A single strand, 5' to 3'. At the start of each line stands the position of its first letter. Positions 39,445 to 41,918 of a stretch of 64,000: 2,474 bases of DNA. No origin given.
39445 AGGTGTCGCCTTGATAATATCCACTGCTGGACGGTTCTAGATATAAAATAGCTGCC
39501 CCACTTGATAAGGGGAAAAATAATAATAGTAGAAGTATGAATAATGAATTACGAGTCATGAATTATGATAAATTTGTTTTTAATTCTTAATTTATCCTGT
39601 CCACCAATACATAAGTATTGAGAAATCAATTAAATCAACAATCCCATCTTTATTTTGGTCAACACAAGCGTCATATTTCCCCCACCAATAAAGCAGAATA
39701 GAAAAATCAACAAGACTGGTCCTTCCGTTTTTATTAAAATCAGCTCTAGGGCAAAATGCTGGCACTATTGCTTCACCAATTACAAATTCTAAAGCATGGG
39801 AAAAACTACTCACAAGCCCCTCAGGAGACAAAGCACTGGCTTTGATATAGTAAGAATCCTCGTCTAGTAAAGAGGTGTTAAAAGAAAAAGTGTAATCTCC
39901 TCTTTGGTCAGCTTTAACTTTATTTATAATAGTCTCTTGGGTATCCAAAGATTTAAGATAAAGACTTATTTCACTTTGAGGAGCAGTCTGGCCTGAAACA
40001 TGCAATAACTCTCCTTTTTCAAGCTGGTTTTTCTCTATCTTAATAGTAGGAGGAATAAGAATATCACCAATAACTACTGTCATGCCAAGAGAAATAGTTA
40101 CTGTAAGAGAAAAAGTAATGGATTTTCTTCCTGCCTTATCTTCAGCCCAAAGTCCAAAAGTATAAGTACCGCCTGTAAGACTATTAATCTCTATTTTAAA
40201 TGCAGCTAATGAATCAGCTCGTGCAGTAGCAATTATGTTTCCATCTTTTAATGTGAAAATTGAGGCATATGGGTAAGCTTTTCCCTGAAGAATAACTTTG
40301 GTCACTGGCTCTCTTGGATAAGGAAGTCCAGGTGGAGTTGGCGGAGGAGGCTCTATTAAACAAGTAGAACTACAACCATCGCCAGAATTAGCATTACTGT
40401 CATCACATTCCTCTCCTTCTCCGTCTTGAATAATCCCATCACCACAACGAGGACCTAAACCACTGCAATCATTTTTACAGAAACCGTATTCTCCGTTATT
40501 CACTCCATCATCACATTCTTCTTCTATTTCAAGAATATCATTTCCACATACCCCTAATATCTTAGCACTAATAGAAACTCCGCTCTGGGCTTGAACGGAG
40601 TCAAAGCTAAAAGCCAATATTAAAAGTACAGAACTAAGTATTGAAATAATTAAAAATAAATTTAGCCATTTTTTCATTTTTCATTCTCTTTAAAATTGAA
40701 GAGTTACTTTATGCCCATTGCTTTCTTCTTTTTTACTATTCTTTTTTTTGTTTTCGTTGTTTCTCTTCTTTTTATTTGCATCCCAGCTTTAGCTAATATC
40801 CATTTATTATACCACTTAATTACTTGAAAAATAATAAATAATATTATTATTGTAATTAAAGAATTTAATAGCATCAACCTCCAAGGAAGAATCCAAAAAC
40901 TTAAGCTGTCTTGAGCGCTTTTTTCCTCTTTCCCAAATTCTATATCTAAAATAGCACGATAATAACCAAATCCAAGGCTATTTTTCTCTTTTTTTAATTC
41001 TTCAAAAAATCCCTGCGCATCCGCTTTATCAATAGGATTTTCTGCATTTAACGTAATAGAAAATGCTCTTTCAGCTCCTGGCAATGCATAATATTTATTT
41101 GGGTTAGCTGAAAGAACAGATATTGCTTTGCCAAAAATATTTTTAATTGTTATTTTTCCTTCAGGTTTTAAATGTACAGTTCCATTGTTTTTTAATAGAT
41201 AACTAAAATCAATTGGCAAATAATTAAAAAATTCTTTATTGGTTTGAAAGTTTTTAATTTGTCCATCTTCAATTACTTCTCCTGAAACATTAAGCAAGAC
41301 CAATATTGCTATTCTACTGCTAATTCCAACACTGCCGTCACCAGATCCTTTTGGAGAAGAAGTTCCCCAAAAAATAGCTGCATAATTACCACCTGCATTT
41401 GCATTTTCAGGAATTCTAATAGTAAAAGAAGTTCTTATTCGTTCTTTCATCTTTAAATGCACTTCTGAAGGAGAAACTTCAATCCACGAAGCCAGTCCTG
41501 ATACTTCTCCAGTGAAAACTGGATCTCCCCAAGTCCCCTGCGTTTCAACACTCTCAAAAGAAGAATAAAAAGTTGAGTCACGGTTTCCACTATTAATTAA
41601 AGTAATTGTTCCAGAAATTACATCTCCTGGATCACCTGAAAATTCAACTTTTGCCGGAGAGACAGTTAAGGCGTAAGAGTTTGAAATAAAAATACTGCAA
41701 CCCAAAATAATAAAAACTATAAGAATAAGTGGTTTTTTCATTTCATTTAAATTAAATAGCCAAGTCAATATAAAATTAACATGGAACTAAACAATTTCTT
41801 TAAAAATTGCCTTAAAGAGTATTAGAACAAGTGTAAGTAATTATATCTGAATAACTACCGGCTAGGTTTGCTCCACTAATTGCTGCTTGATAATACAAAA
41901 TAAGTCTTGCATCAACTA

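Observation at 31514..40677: Six tandem membrane-anchored cohesin-like paralogs followed by a dockerin protein: a non-cellulosomal cohesin-dockerin surface system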

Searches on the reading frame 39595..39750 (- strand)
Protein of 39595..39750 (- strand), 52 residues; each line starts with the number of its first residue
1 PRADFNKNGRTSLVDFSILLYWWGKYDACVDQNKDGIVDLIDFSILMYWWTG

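Call 27: search_solved_structures(query=A3, max_evalue=1, show_alignments=2)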
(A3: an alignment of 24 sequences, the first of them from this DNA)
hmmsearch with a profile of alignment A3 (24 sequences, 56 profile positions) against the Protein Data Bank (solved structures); distinct sequences matched with E-value up to 1: 78 (the best 60 are shown).
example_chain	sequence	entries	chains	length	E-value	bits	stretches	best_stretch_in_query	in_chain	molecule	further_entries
2y3n_B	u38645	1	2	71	1.5e-10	44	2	3-51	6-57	CELLULOSOMAL FAMILY-48 PROCESSIVE GLYCOSIDE HYDROLASE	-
4fl4_A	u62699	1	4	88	7.1e-08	35.5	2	3-50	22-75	Glycoside hydrolase family 9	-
1daq_A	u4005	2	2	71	1.5e-06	31.2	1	4-50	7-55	ENDOGLUCANASE SS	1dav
2mte_A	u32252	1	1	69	1.6e-06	31.2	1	4-50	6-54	Cellulose 1,4-beta-cellobiosidase (reducing end) CelS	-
5nrm_B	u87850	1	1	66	2.1e-06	30.7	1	3-51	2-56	DocCel5: Type I dockerin repeat domain from A. cellulolyticus family 5 endoglucanase WP_01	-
5nrk_B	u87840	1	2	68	8.5e-06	28.8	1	3-51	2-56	DocCel5: Type I dockerin repeat domain from A. cellulolyticus family 5 endoglucanase WP_01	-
2yik_A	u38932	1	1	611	1.8e-05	27.8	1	4-50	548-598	ENDOGLUCANASE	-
2jnk_A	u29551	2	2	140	5.6e-05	26.2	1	2-49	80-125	Hyalurononglucosaminidase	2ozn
4cj0_A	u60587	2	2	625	0.0001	25.4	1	4-50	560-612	ENDOGLUCANASE D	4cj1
2vn5_B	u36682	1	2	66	0.00017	24.7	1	4-50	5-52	ENDOGLUCANASE A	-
2vn6_B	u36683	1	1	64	0.00018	24.6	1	4-50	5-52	ENDOGLUCANASE A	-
9qfa_A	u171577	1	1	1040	0.00018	24.6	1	2-51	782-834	Ruminococcus bromii Amy12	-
1clc_A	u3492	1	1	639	0.00027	24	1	4-50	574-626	ENDOGLUCANASE CELD; EC: 3.2.1.4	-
8x39_A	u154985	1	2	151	0.00087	22.4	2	3-51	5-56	Serine protease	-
8x3a_A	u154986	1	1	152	0.001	22.1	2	3-51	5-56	Serine protease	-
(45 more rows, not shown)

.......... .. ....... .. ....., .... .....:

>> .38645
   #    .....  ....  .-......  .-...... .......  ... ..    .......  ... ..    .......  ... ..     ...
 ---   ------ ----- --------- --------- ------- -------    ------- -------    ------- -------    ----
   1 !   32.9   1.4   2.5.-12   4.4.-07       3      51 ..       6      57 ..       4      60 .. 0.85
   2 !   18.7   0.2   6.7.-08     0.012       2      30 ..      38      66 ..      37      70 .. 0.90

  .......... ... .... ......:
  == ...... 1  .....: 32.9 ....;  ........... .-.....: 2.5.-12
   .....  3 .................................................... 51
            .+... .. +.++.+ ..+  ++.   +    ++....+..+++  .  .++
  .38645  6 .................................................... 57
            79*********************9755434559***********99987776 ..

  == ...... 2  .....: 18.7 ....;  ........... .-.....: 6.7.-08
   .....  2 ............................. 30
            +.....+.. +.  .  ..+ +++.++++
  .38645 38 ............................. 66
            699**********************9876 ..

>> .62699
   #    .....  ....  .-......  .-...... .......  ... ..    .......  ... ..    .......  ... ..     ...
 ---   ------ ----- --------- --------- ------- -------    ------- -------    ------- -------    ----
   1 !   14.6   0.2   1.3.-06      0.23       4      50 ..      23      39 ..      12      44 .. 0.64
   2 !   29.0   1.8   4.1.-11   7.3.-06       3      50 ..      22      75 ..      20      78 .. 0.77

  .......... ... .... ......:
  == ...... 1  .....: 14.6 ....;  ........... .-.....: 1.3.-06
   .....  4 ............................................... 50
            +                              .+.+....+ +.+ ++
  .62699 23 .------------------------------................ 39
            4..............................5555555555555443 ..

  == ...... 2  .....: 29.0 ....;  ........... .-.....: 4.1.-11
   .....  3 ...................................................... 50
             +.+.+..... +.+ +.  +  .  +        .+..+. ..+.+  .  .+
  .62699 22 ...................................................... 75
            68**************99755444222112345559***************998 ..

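Call 28: search_protein_families(library=pfam, alignment_id=A3, max_evalue=0.01)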
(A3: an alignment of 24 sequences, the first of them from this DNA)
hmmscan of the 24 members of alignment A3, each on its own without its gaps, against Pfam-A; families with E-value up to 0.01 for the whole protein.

A. member 1, seq(52 aa): 1 family
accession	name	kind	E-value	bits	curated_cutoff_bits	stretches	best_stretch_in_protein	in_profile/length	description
PF00404.24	Dockerin_1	-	2.5e-05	24.8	22.9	0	31-46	37-52/57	Dockerin type I domain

B. families by the number of members that match (of 24 scanned): 9 families
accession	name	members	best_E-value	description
PF00404.24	Dockerin_1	23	1.6e-10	Dockerin type I domain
PF00036.39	EF-hand_1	14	1.1e-05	EF hand domain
PF13499.12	EF-hand_7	11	0.00011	EF-hand domain pair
PF13833.12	EF-hand_8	8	1.1e-06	EF-hand domain pair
PF13202.12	EF-hand_5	6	9.4e-05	EF hand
PF01839.29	FG-GAP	5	0.00046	FG-GAP repeat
PF13405.12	EF-hand_6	5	0.0009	EF-hand domain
PF13517.12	FG-GAP_3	2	0.0012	FG-GAP-like repeat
PF19855.4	DUF6330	1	0.0085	Family of unknown function (DUF6330)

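Call 46: find_homologous_proteins(query=A3, max_evalue=0.001)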
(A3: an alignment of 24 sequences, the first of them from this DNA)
Query A3 (24 sequences) (52 aa, profile of the alignment): 551 proteins with E <= 0.001 among 4574 candidates; the best 120 are listed.
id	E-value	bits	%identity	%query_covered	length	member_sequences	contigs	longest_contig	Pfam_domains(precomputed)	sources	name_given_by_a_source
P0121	7.6e-25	104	55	100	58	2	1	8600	PF00404.25,PF13833.13,PF00036.39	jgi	jgi:hypothetical protein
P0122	1.1e-24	104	62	96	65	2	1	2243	PF00404.25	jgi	-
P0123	1.1e-24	104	53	96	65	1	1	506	PF00404.25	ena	-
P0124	2.0e-24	103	50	98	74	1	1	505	PF00404.25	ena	-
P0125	4.0e-24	102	57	96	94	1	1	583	PF00404.25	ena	-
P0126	7.7e-24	101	63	100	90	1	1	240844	PF00404.25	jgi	jgi:hypothetical protein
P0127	2.9e-23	99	55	96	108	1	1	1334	PF00404.25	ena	-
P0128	3.1e-23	99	55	98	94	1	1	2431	PF00404.25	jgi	jgi:hypothetical protein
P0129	3.2e-23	99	51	98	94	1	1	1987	PF00404.25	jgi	-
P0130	3.5e-23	99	46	98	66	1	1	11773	PF00404.25,PF13499.13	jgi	jgi:hypothetical protein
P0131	3.6e-23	99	57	96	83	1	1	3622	PF00404.25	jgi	-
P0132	4.2e-23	99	55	98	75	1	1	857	PF00404.25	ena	-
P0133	4.4e-23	99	57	96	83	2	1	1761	PF00404.25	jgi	jgi:hypothetical protein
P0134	5.3e-23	98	46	98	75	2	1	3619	PF00404.25,PF13499.13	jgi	jgi:hypothetical protein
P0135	5.9e-23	98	49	96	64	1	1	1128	PF00404.25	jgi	jgi:hypothetical protein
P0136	8.9e-23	98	58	100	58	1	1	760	PF00404.25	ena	-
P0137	9.5e-23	98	43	98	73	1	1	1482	PF00404.25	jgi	jgi:hypothetical protein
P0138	1.3e-22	97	56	98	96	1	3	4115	PF00404.25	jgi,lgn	-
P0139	1.3e-22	97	51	96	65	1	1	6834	PF00404.25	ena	-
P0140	1.4e-22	97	52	100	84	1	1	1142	PF00404.25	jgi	jgi:hypothetical protein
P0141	1.5e-22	97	64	96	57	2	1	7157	PF00404.25,PF13499.13,PF13833.13,PF13202.13,PF00036.39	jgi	-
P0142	1.6e-22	97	48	94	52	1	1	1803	PF00404.25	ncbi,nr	ncbi:hypothetical protein HY091_00005, partial [Candidatus Kaiserbacteria bacterium]|nr:hypothetical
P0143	1.7e-22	97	44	98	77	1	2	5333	PF00404.25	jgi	jgi:hypothetical protein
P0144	2.1e-22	97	43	98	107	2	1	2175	PF00404.25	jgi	jgi:hypothetical protein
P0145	2.2e-22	96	57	92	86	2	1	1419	PF00404.25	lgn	-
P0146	2.5e-22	96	58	96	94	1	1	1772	PF00404.25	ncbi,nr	ncbi:hypothetical protein KAS31_05175, partial [Candidatus Parcubacteria bacterium]|nr:hypothetical 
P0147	2.7e-22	96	57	96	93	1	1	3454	PF00404.25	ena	-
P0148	2.8e-22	96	51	98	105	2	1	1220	PF00404.25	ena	-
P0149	2.9e-22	96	52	98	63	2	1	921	PF00404.25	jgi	jgi:hypothetical protein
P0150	3.0e-22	96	51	98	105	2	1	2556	PF00404.25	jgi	-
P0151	3.3e-22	96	47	98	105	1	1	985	PF00404.25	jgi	-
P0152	3.5e-22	96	53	98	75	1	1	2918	PF00404.25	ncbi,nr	ncbi:MAG TPA: hypothetical protein DEO26_01140, partial [Candidatus Veblenbacteria bacterium]|nr:hyp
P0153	3.8e-22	96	52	96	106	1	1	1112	PF00404.25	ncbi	-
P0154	4.1e-22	96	62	100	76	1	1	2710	PF00404.25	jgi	jgi:hypothetical protein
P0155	4.4e-22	95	53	98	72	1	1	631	PF00404.25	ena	-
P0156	5.6e-22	95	56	96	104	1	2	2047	PF00404.25,PF00036.39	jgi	jgi:hypothetical protein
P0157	6.1e-22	95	63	100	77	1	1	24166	PF00404.25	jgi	-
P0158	7.0e-22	95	55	98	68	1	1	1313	PF00404.25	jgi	jgi:hypothetical protein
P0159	7.0e-22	95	49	98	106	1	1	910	PF00404.25,PF13499.13,PF13202.13,PF00036.39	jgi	-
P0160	7.9e-22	95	51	96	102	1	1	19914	PF00404.25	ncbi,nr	ncbi:MAG: hypothetical protein KJI71_03740, partial [Patescibacteria group bacterium]|nr:hypothetica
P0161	8.5e-22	95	46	96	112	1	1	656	PF00404.25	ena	-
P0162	1.0e-21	94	45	98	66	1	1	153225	PF00404.25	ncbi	ncbi:MAG: dockerin type I domain-containing protein, partial [Candidatus Paceibacterota bacterium]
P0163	1.2e-21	94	53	98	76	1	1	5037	PF00404.25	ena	-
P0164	1.3e-21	94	62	96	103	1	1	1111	PF00404.25,PF13833.13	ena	-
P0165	1.4e-21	94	67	100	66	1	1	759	PF00404.25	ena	-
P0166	1.4e-21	94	49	98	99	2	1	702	PF00404.25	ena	-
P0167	1.6e-21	94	53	98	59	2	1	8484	PF00404.25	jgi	-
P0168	1.6e-21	94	47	98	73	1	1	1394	PF00404.25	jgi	jgi:hypothetical protein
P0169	1.8e-21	94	62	100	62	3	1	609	PF00404.25,PF13499.13,PF13833.13,PF00036.39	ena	-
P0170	1.8e-21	93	50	96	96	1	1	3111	PF00404.25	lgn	-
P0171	2.4e-21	93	45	98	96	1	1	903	PF00404.25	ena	-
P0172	2.5e-21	93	49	98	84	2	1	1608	PF00404.25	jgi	jgi:hypothetical protein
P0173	2.7e-21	93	45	96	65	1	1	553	PF00404.25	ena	-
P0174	2.9e-21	93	49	98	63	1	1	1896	PF00404.25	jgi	jgi:hypothetical protein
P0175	3.2e-21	93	48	96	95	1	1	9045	PF00404.25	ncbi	-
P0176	3.2e-21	93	47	98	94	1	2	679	PF00404.25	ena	-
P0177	3.8e-21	92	45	98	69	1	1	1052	PF00404.25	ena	-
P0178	3.8e-21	92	45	98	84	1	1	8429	PF00404.25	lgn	-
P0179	3.9e-21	92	54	98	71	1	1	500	PF00404.25,PF00036.39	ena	-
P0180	3.9e-21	92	45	98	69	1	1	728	PF00404.25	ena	-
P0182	4.6e-21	92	50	92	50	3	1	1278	PF00404.25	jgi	jgi:hypothetical protein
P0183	4.8e-21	92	60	98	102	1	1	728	PF00404.25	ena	-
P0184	5.1e-21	92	55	98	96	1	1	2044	PF00404.25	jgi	jgi:hypothetical protein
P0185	5.2e-21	92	68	96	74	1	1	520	PF00404.25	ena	-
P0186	6.0e-21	92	45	98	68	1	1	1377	PF00404.25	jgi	jgi:hypothetical protein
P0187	6.1e-21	92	52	98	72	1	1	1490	PF00404.25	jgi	jgi:hypothetical protein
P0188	6.6e-21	92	45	98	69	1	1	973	PF00404.25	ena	-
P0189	6.9e-21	92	50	94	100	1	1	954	PF00404.25,PF00036.39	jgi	jgi:hypothetical protein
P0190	8.4e-21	91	52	92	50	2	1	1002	PF00404.25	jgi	jgi:hypothetical protein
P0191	8.6e-21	91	49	98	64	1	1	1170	PF00404.25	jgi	jgi:hypothetical protein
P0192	9.0e-21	91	62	100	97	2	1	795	PF00404.25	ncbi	-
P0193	9.8e-21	91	58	98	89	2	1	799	PF00404.25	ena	-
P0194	9.8e-21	91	47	96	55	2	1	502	PF00404.25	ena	-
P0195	1.0e-20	91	63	100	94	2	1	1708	PF00404.25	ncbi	-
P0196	1.0e-20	91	66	96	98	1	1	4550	PF00404.25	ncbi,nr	ncbi:hypothetical protein K8R32_05300, partial [bacterium]|nr:hypothetical protein [bacterium]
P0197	1.1e-20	91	67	100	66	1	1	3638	PF00404.25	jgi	-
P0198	1.1e-20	91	54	96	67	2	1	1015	PF00404.25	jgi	jgi:hypothetical protein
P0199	1.4e-20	91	54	96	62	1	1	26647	PF01839.30,PF00404.25,PF13202.13,PF00036.39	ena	-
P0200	1.5e-20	91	45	98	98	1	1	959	PF00404.25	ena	-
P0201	1.6e-20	90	57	100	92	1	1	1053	PF00404.25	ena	-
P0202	1.6e-20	90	45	98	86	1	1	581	PF00404.25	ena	-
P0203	1.9e-20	90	51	98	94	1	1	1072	PF00404.25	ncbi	-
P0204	2.4e-20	90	50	98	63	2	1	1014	PF00404.25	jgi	jgi:hypothetical protein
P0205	2.5e-20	90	62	100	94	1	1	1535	PF00404.25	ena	-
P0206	2.5e-20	90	56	96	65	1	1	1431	PF00404.25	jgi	jgi:hypothetical protein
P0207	2.6e-20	90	47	94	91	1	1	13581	PF00404.25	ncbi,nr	ncbi:MAG: dockerin type I domain-containing protein, partial [Candidatus Falkowbacteria bacterium]|n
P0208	2.6e-20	90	60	96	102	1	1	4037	PF00404.25,PF13202.13,PF00036.39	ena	-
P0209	2.6e-20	90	58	96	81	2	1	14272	PF00404.25,PF13517.13,PF13202.13,PF00036.39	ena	-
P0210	2.7e-20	90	55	98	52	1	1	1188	PF00404.25,PF13833.13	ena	-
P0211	2.9e-20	90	54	96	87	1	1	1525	PF00404.25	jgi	jgi:hypothetical protein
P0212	3.0e-20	90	59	98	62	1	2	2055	PF00404.25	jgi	jgi:hypothetical protein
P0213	3.0e-20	90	52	92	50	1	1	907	PF00404.25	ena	-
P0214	3.0e-20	90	52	96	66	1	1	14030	PF00404.25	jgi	jgi:hypothetical protein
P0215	3.1e-20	90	48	96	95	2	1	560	PF00404.25,PF00036.39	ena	-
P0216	3.2e-20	89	55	98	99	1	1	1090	PF00404.25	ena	-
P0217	3.3e-20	89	54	100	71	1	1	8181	PF00404.25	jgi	-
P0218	3.5e-20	89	46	98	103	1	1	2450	PF00404.25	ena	-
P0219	3.8e-20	89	49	98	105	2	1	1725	PF00404.25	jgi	-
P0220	4.0e-20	89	44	98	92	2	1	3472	PF00404.25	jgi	-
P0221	4.5e-20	89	51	98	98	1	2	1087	PF00404.25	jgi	jgi:hypothetical protein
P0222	5.3e-20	89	47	98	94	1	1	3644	PF00404.25,PF13202.13,PF00036.39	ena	-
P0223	5.4e-20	89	60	96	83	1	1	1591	PF00404.25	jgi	jgi:hypothetical protein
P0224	5.6e-20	89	41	98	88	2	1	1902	PF00404.25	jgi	jgi:hypothetical protein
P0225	5.9e-20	89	49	98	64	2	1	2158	PF00404.25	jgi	jgi:hypothetical protein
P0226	6.5e-20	89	43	98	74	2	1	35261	PF00404.25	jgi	-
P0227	6.9e-20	88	55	98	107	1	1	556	PF00404.25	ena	-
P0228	7.0e-20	88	55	96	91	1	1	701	PF00404.25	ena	-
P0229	8.0e-20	88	49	98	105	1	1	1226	PF00404.25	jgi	jgi:hypothetical protein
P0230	8.0e-20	88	54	96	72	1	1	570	PF00404.25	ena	-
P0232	9.7e-20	88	56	100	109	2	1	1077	PF00404.25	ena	-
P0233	9.7e-20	88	47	98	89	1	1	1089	PF00404.25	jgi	jgi:hypothetical protein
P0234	1.1e-19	88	45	98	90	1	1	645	PF00404.25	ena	-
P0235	1.1e-19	88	43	98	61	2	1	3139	PF00404.25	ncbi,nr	ncbi:dockerin type I repeat-containing protein, partial [Patescibacteria group bacterium]|nr:dockeri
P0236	1.1e-19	88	51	94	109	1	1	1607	PF00404.25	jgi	-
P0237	1.2e-19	88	40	98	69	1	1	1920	PF00404.25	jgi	-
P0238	1.3e-19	88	54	92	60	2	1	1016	PF00404.25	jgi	-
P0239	1.3e-19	88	41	98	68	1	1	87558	PF00404.25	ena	-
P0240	1.5e-19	87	45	98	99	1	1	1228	PF00404.25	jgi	jgi:hypothetical protein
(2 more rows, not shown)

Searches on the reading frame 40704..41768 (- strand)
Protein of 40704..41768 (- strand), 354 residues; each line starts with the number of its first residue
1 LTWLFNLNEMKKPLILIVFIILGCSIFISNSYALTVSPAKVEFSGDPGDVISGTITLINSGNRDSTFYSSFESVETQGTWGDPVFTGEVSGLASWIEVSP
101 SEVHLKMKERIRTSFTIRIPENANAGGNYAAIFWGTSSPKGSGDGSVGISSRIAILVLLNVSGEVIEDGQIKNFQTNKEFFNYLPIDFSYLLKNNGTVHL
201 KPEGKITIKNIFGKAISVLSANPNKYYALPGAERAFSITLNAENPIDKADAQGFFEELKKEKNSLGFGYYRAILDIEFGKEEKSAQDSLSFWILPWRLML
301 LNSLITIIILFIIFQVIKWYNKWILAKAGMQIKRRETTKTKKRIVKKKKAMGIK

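Call 3: search_protein_families(library=pfam, proteins=[window:40704-41768:-], max_evalue=0.1)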
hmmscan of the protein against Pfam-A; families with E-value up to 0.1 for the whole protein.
window:40704-41768:- (354 aa): 1 family
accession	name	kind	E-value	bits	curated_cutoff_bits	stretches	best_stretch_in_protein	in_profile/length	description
PF06280.18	fn3_5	-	0.0012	20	27.6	0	49-126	8-88/112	Fn3-like domain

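Call 4: search_protein_families(library=ncbifam, proteins=[window:40704-41768:-], max_evalue=0.1)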
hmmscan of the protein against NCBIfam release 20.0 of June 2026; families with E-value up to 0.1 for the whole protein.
window:40704-41768:- (354 aa): 1 family
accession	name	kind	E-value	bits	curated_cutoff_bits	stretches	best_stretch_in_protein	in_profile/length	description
NF033506.0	PACE-CTERM-PROT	exception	0.0021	16.8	110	1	12-134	2-95/627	putative S-layer protein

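Call 36: search_protein_families(library=pfam, alignment_id=A5, max_evalue=0.01)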
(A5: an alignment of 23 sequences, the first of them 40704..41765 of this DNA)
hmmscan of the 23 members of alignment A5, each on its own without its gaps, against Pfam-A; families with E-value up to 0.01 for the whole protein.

A. member 1, window:40704-41765:- (353 aa): 1 family
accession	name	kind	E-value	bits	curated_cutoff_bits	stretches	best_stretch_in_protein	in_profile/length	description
PF06280.18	fn3_5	-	0.0012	20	27.6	0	48-125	8-88/112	Fn3-like domain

B. families by the number of members that match (of 23 scanned): 6 families
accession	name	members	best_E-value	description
PF06030.18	WxLIP_PGBD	20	5.2e-08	WxL Interacting Protein, peptidoglycan binding domain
PF06280.18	fn3_5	8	0.00025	Fn3-like domain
PF01654.22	Cyt_bd_oxida_I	1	0.00032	Cytochrome bd terminal oxidase subunit I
PF22074.2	Cep192_D5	1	0.002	Cep192 domain 5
PF22067.2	Cep192_D3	1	0.0048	Cep192 domain 3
PF11797.14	WxLIP_HBD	1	0.006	WxL Interacting Protein, host binding domain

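Call 39: search_solved_structures(query=A5, max_evalue=5)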
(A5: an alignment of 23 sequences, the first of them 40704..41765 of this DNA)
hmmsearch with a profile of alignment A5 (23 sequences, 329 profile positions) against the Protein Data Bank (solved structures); distinct sequences matched with E-value up to 5: 5.
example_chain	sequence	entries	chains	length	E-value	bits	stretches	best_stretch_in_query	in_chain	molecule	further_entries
9i25_C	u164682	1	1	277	0.0065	18.7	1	42-159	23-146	EfmWxLIP1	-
9i1y_A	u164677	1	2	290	0.0097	18.1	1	42-159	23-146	EfmWxLIP1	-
5hde_A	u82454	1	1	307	1.1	11.3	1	218-299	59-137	Tyrosine-protein phosphatase non-receptor type 12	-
5j8r_A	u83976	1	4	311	1.3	11.1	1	218-299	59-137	Tyrosine-protein phosphatase non-receptor type 12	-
2qsv_A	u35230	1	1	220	2.4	10.2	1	93-147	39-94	Uncharacterized protein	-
